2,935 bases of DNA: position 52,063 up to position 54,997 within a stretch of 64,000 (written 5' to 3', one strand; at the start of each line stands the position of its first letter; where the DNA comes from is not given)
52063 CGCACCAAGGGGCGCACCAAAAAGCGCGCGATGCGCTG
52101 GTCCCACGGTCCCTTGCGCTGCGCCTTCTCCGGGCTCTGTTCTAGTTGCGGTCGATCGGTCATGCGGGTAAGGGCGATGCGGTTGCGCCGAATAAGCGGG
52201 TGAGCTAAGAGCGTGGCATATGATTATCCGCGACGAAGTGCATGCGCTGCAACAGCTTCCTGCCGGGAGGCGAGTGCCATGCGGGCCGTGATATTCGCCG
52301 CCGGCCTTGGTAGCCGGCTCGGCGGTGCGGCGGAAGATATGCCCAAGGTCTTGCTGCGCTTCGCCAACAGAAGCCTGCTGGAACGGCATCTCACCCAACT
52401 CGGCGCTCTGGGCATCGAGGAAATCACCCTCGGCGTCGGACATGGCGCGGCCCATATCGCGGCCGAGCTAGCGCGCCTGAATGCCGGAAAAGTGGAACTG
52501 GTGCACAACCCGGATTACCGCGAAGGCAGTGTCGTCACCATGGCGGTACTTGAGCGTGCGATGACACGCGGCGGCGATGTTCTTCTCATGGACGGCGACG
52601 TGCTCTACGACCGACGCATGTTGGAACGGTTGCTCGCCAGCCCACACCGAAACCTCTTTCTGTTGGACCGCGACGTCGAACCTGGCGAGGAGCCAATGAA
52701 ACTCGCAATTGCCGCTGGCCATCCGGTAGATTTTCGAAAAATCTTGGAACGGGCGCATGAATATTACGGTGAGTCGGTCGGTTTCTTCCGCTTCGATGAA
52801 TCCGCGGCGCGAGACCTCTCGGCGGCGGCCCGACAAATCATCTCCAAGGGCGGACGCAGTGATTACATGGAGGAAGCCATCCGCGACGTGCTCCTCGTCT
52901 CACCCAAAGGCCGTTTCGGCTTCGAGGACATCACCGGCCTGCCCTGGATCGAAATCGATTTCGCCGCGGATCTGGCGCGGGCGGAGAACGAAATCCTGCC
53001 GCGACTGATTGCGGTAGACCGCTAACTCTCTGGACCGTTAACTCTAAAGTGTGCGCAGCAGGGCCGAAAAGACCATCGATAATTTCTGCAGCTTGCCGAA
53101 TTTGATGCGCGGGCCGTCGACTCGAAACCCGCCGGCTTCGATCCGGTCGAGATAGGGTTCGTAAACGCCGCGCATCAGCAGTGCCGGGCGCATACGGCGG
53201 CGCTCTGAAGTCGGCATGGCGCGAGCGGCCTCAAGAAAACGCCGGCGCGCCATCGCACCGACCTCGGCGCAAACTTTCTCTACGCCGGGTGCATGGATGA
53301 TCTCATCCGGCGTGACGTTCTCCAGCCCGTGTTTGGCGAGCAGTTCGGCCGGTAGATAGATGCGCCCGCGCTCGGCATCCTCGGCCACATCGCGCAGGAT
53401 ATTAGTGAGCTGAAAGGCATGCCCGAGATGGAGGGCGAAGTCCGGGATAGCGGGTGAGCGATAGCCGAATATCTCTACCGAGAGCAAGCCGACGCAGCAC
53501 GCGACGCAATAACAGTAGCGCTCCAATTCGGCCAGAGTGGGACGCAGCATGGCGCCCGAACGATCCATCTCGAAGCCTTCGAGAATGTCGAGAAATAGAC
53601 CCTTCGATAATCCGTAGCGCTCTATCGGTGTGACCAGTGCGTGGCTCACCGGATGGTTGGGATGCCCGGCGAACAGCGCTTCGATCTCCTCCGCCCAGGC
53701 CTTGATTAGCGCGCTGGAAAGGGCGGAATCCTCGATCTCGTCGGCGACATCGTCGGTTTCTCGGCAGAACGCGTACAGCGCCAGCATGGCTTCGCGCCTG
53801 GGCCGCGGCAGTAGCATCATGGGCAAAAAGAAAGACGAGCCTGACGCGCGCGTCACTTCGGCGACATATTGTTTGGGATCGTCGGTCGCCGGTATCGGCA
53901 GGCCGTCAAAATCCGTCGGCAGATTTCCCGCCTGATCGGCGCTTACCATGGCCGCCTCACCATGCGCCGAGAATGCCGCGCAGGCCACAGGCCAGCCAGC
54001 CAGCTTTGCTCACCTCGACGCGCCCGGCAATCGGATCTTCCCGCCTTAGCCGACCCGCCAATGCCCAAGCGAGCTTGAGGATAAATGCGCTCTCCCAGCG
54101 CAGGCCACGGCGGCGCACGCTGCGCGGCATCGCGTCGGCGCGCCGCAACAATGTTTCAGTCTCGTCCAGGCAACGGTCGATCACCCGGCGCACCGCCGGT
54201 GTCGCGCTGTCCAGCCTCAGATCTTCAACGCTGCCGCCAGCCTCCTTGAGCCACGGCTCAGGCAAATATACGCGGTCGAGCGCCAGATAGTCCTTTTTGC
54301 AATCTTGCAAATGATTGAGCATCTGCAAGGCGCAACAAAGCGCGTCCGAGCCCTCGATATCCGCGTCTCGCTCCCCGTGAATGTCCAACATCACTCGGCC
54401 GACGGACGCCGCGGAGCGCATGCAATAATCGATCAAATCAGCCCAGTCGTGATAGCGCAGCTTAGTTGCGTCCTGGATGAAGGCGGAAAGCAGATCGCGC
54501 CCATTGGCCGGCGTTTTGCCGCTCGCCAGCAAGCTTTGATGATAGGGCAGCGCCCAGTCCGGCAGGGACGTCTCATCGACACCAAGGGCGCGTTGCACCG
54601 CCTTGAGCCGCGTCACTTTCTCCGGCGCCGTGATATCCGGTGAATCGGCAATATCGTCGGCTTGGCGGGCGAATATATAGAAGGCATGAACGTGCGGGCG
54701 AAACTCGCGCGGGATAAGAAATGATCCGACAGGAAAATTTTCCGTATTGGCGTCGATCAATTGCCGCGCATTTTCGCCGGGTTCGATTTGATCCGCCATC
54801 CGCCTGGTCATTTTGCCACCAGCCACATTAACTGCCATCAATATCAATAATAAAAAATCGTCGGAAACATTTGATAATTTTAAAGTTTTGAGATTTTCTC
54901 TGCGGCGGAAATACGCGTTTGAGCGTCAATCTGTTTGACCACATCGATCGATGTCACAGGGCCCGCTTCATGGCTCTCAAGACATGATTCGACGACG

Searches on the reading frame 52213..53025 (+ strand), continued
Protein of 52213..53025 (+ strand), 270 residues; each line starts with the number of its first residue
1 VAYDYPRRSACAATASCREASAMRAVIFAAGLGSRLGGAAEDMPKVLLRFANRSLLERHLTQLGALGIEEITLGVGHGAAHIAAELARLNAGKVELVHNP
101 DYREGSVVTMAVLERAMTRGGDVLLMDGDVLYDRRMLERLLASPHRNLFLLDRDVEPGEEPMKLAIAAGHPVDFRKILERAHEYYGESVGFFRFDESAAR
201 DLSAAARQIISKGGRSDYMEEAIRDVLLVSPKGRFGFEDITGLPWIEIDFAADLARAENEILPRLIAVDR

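Call 82: find_homologous_proteins(query=L086:2802-4472:-, max_evalue=1e-40)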
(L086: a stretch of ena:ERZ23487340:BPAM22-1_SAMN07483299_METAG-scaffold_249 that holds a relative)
Query L086:2802-4472:- (556 aa): 8000 proteins with E <= 1e-40 among 8000 candidates; the best 120 are listed.
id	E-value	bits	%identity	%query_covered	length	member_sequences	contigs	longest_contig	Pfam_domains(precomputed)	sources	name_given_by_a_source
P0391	0.0e+0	1266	100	100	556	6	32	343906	PF13714.13,PF12804.14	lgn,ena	-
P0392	0.0e+0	1022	81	99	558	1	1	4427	PF13714.13,PF12804.14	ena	-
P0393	2.3e-248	844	69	99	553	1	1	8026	PF13714.13,PF12804.14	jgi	jgi:phosphoenolpyruvate phosphomutase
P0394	1.4e-244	831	69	99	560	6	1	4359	PF13714.13,PF12804.14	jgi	jgi:phosphoenolpyruvate phosphomutase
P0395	5.9e-244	829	69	97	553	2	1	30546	PF13714.13,PF12804.14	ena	-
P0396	2.2e-243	827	69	70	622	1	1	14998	PF00483.30,PF13714.13,PF12804.14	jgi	-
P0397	4.9e-243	826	69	98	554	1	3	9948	PF13714.13,PF12804.14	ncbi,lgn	-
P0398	8.9e-243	825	69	98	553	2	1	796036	PF00483.30,PF13714.13,PF12804.14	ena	-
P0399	1.0e-240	818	69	99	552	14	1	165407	PF13714.13,PF12804.14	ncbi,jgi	jgi:phosphoenolpyruvate phosphomutase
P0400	2.7e-240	817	68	100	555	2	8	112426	PF13714.13,PF12804.14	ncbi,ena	-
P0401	3.9e-240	816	67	100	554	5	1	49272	PF13714.13,PF12804.14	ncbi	-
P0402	7.9e-240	815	68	98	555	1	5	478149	PF13714.13,PF12804.14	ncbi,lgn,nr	ncbi:MAG: phosphoenolpyruvate mutase [Alphaproteobacteria bacterium]|nr:phosphoenolpyruvate mutase [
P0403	1.9e-239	814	69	95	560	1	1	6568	PF13714.13,PF12804.14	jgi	jgi:phosphoenolpyruvate phosphomutase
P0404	3.4e-239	813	70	95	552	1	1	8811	PF13714.13,PF12804.14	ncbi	ncbi:MAG: phosphoenolpyruvate mutase [Rhodospirillales bacterium]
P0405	7.6e-239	812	67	98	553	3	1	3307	PF13714.13,PF12804.14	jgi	jgi:phosphoenolpyruvate phosphomutase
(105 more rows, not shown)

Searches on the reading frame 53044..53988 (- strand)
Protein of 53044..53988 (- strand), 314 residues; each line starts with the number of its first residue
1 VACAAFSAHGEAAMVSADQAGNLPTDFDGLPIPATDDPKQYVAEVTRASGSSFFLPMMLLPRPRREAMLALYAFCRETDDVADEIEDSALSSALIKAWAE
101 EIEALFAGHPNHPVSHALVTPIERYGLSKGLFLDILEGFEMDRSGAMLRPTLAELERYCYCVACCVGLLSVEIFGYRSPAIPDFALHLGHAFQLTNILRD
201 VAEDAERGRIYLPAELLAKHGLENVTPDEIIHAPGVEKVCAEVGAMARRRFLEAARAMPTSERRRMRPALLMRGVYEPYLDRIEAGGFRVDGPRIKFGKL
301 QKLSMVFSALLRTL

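Call 4: search_protein_families(library=pfam, proteins=[window:53044-53988:-], max_evalue=0.01)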
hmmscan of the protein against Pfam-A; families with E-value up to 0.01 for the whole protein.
window:53044-53988:- (314 aa): 1 family
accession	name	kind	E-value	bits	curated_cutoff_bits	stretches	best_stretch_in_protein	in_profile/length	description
PF00494.24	SQS_PSY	-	1.4e-71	241.7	26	1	47-300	2-262/263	Squalene/phytoene synthase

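Call 5: search_protein_families(library=ncbifam, proteins=[window:53044-53988:-], max_evalue=0.01)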
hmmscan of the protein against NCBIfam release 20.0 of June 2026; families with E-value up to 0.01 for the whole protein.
window:53044-53988:- (314 aa): 6 families
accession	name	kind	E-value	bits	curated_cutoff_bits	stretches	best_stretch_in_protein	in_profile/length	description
TIGR03465.1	HpnD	equivalog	7.4e-88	294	278.6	1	46-310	2-265/267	presqualene diphosphate synthase HpnD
NF045686.1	PhytoSynCyanob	equivalog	1.7e-39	135.7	550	1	37-313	19-307/310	15-cis-phytoene synthase CrtB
TIGR03464.1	HpnC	equivalog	1.7e-36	126.1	250.45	1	53-310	9-266/267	squalene synthase HpnC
NF045921.1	PhytnSynCrtBRhod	equivalog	3.5e-34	118.7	500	1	42-312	10-278/307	15-cis-phytoene synthase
NF042419.1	Phyto_syn_CrtB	equivalog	1.6e-30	106.8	480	1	46-306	10-279/306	15-cis-phytoene synthase CrtB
TIGR01559.1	squal_synth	equivalog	2.6e-05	23.6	286.75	1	150-220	130-206/337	squalene synthase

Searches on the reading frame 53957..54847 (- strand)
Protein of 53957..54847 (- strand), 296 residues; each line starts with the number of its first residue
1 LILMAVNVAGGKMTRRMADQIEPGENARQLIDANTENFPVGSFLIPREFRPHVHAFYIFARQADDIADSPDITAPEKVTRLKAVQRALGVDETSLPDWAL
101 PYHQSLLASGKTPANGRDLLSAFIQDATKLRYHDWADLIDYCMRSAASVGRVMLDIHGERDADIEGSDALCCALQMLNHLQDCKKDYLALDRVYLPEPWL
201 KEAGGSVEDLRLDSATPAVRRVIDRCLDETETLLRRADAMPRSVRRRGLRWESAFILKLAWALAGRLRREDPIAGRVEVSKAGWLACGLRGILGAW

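Call 4: search_protein_families(library=pfam, proteins=[window:53957-54847:-], max_evalue=0.01)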
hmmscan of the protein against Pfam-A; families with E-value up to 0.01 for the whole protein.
window:53957-54847:- (296 aa): 1 family
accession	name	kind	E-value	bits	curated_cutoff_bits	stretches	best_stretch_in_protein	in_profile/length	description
PF00494.24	SQS_PSY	-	4.7e-50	171.2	26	1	34-281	4-261/263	Squalene/phytoene synthase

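Call 5: search_protein_families(library=ncbifam, proteins=[window:53957-54847:-], max_evalue=0.01)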
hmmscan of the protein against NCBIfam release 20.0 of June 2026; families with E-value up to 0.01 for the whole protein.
window:53957-54847:- (296 aa): 5 families
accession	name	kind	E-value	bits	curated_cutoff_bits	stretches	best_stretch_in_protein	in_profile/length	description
TIGR03464.1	HpnC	equivalog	6.7e-73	245.5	250.45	1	32-291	3-265/267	squalene synthase HpnC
TIGR03465.1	HpnD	equivalog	4.7e-26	91.4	278.6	1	34-269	5-240/267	presqualene diphosphate synthase HpnD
NF045921.1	PhytnSynCrtBRhod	equivalog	3.3e-19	69.5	500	1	26-239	9-222/307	15-cis-phytoene synthase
NF042419.1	Phyto_syn_CrtB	equivalog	1.5e-14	54.3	480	1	26-239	6-229/306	15-cis-phytoene synthase CrtB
NF045686.1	PhytoSynCyanob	equivalog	2.1e-08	33.6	550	1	16-158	13-156/310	15-cis-phytoene synthase CrtB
